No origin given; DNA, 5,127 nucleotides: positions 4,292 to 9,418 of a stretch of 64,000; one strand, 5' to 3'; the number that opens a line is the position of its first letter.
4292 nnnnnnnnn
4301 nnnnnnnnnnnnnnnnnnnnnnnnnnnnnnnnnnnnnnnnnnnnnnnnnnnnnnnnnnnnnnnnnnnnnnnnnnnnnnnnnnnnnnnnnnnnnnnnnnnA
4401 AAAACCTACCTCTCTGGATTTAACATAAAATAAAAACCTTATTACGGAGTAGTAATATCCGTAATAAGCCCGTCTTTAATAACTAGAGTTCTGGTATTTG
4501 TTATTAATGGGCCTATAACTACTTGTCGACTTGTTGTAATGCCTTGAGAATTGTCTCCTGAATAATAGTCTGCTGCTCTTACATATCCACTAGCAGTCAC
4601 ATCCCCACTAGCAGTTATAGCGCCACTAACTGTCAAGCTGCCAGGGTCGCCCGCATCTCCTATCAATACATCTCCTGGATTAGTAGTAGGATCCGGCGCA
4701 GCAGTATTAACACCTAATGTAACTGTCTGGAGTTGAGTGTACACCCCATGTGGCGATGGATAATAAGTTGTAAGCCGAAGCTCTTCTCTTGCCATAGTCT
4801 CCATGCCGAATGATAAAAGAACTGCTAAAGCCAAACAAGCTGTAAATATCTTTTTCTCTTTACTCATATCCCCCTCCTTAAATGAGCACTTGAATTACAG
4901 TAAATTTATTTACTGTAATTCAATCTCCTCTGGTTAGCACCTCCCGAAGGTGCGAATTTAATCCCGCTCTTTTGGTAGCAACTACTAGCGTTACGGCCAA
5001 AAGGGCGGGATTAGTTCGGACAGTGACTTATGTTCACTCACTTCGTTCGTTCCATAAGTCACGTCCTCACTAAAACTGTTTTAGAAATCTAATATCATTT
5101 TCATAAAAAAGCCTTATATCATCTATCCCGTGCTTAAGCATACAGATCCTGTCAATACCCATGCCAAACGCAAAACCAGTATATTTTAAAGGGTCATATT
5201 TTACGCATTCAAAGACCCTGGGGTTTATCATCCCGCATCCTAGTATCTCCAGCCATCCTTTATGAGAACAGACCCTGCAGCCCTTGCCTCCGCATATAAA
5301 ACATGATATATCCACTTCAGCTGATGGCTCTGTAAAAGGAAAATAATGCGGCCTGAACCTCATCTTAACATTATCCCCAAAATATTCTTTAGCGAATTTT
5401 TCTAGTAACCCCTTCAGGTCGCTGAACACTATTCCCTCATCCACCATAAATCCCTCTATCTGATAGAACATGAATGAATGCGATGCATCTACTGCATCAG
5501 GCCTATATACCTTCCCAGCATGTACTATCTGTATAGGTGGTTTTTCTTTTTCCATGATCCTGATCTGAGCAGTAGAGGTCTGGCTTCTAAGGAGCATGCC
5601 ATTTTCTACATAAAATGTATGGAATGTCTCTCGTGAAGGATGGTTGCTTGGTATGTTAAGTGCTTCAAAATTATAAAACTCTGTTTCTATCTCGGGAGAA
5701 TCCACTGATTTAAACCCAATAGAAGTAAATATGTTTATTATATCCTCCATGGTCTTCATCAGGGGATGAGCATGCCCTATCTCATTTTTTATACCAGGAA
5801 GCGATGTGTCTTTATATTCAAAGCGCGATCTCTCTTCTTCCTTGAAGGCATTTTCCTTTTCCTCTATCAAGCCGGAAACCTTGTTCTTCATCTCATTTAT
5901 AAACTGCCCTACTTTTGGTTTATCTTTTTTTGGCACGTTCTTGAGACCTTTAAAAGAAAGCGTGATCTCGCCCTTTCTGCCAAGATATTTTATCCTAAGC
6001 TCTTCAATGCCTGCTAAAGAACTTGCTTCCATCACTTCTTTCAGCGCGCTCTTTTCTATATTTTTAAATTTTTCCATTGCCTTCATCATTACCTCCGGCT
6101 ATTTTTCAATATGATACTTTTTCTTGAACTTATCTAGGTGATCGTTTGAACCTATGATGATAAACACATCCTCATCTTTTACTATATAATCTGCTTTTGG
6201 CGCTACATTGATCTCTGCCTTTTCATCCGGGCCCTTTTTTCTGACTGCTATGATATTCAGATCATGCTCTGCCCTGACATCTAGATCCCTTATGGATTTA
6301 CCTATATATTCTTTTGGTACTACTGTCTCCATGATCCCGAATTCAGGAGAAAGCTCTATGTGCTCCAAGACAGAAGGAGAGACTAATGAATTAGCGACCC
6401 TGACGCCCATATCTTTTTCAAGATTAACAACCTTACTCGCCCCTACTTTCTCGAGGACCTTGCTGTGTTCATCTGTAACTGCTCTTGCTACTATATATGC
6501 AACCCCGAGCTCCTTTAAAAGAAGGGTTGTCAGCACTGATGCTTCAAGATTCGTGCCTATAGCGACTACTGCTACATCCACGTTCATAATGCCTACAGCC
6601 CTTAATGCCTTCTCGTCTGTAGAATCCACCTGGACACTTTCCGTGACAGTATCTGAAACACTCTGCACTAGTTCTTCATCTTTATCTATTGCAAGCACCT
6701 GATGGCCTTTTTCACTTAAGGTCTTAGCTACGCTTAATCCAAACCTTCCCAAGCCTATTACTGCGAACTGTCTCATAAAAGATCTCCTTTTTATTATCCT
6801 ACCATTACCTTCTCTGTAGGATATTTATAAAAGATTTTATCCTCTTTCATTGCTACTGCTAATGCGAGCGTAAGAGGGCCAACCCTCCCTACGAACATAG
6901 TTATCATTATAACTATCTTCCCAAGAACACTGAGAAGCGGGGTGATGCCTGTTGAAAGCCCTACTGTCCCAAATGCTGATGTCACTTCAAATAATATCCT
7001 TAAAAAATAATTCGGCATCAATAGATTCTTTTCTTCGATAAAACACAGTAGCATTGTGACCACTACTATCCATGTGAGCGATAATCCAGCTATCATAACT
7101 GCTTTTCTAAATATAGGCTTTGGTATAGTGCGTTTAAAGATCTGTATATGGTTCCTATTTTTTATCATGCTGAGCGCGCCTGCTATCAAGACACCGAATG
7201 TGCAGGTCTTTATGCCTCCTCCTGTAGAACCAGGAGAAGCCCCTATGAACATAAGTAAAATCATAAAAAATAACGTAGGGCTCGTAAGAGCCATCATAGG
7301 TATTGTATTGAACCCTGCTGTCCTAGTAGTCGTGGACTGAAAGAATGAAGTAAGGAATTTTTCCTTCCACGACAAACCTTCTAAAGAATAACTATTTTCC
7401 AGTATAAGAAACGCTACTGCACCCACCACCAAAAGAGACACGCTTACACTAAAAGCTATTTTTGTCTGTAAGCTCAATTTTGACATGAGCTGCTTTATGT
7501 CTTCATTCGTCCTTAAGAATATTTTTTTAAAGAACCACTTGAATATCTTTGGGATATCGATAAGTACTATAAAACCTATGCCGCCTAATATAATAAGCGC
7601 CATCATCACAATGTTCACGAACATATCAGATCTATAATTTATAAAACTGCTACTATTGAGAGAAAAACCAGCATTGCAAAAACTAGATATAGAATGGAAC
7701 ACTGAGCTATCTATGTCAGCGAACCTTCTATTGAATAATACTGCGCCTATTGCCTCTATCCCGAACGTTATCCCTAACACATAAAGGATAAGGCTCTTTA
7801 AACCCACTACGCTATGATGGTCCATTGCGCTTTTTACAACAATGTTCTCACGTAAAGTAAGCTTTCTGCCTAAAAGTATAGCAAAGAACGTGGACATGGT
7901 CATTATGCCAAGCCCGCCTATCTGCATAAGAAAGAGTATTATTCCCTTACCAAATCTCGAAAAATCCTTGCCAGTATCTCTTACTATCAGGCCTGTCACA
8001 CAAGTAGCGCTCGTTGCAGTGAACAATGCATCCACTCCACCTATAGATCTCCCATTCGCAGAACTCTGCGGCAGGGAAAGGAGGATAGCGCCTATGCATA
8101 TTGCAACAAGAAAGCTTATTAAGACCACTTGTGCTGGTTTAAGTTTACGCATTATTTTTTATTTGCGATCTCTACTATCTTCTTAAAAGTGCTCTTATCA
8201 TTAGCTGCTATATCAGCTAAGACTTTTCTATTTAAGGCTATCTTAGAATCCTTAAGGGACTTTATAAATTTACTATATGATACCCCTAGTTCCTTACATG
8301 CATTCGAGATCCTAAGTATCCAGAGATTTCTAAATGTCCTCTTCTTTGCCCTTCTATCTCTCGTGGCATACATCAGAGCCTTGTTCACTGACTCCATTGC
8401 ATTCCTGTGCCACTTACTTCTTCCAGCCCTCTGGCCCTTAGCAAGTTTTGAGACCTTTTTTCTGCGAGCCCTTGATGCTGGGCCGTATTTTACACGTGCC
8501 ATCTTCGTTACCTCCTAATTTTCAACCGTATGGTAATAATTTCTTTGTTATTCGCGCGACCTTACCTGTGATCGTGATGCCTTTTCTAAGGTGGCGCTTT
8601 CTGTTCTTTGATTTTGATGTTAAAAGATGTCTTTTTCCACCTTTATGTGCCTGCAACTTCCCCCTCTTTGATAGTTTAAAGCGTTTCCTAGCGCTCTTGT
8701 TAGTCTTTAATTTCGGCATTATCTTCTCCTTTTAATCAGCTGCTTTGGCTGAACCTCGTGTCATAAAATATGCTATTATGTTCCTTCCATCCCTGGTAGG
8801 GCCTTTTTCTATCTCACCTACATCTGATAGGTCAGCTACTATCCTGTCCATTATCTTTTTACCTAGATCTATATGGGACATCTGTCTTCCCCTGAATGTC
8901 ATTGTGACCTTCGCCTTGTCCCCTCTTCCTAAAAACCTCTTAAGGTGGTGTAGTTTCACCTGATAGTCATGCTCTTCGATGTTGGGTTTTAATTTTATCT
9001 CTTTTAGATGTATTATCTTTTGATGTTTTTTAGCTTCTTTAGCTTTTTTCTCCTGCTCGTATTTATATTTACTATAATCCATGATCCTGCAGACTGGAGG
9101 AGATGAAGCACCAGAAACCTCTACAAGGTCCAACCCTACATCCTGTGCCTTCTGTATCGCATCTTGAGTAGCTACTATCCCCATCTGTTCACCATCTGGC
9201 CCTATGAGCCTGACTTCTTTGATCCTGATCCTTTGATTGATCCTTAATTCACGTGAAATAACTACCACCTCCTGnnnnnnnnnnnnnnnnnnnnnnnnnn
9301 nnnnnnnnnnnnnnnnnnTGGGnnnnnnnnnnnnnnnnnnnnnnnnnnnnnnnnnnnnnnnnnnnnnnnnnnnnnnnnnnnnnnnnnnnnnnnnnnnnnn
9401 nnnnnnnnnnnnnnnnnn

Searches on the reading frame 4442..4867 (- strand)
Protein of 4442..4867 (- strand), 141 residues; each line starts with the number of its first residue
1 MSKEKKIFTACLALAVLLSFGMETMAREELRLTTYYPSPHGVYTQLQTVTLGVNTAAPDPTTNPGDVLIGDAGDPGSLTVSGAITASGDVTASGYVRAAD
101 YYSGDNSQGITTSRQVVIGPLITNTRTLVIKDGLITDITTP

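Call 63: search_protein_families(library=pfam, proteins=[window:4442-4867:-])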
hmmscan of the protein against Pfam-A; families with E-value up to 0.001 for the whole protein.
window:4442-4867:- (141 aa): 0 families

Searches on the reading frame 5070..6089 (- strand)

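Call 63: search_protein_families(library=pfam, proteins=[window:5070-6089:-])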
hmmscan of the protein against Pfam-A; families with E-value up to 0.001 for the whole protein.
window:5070-6089:- (339 aa): 2 families
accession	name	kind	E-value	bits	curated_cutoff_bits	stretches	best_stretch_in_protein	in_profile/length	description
PF01409.25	tRNA-synt_2d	-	4.9e-95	318.1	19.8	1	94-339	3-246/246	tRNA synthetases class II core domain (F)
PF02912.23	Phe_tRNA-synt_N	-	5.5e-20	71.5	22.3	1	24-88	2-66/69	Aminoacyl tRNA synthetase class II, N-terminal domain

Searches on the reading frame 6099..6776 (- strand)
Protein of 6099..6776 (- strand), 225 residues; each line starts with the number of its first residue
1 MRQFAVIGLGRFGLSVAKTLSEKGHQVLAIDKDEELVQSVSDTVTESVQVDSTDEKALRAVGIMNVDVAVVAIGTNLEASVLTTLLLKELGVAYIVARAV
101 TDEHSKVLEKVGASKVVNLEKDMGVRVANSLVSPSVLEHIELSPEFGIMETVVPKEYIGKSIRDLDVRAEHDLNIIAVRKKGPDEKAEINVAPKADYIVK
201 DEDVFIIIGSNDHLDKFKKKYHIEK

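Call 63: search_protein_families(library=pfam, proteins=[window:6099-6776:-])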
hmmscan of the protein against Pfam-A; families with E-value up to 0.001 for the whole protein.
window:6099-6776:- (225 aa): 8 families
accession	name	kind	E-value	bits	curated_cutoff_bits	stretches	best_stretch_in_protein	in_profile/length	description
PF02254.24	TrkA_N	-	1.3e-29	103.3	23.8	1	4-118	1-115/116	TrkA-N domain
PF02080.26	TrkA_C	-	4.5e-11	42.9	27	1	152-220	5-69/71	TrkA-C domain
PF01210.29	NAD_Gly3P_dh_N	-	4.8e-06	27.1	23.1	1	5-47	3-45/158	NAD-dependent glycerol-3-phosphate dehydrogenase N-terminus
PF03721.20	UDPG_MGDP_dh_N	-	1.9e-05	24.8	27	1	4-43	3-42/187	UDP-glucose/GDP-mannose dehydrogenase family, NAD binding domain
PF03807.23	F420_oxidored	-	4.3e-05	24.5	21.6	1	4-83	2-77/94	NADP oxidoreductase coenzyme F420-dependent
PF03446.21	NAD_binding_2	-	4.9e-05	23.8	21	1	4-65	2-57/161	NAD binding domain of 6-phosphogluconate dehydrogenase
PF02737.24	3HCDH_N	-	9.9e-05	22.8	22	1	4-53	2-51/180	3-hydroxyacyl-CoA dehydrogenase, NAD binding domain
PF21799.2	MurD-like_N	-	0.00016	22.3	27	1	3-83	2-77/88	Mur ligase MurD-like, N-terminal domain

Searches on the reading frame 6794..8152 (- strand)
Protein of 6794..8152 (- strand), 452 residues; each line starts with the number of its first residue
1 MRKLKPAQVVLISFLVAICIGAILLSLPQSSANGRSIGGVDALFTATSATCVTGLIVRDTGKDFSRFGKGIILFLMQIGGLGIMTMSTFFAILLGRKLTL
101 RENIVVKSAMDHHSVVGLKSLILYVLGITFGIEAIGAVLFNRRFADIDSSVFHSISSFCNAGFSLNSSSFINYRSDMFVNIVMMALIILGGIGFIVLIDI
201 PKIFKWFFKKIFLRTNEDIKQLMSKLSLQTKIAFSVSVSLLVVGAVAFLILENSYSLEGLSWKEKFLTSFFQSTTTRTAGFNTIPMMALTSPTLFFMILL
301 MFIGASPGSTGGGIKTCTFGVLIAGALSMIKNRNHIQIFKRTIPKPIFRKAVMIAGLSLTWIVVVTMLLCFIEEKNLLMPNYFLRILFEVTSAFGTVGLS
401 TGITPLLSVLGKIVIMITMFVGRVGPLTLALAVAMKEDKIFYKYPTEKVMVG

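Call 63: search_protein_families(library=pfam, proteins=[window:6794-8152:-])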
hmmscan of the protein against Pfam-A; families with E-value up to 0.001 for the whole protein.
window:6794-8152:- (452 aa): 1 family
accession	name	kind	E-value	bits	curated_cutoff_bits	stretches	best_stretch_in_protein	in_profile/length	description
PF02386.22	TrkH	-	1.3e-63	215.6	27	1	25-441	54-500/502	Cation transport protein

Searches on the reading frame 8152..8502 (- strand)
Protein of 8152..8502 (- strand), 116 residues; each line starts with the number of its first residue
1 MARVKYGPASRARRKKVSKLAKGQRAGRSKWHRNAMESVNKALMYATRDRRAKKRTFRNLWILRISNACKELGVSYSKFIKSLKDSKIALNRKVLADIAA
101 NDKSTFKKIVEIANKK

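Call 63: search_protein_families(library=pfam, proteins=[window:8152-8502:-])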
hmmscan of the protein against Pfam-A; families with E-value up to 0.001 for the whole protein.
window:8152-8502:- (116 aa): 1 family
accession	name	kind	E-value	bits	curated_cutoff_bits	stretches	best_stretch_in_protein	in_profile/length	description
PF00453.23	Ribosomal_L20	-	6.9e-38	129.5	30.8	1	3-109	1-107/107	Ribosomal protein L20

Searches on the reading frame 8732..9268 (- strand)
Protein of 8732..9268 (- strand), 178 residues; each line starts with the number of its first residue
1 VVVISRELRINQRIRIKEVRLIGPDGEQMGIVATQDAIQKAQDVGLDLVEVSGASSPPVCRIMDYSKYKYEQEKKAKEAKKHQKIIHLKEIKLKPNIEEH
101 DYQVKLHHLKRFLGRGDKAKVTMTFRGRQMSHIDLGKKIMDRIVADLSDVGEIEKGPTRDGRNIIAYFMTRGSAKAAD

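Call 63: search_protein_families(library=pfam, proteins=[window:8732-9268:-])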
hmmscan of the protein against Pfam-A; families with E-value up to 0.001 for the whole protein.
window:8732-9268:- (178 aa): 2 families
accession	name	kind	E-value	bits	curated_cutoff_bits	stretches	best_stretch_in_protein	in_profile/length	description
PF05198.21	IF3_N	-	1.3e-32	112.2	26.9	1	10-79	1-70/70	Translation initiation factor IF-3, N-terminal domain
PF00707.27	IF3_C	-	2.7e-31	107.8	34.8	1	86-168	1-83/86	Translation initiation factor IF-3, C-terminal domain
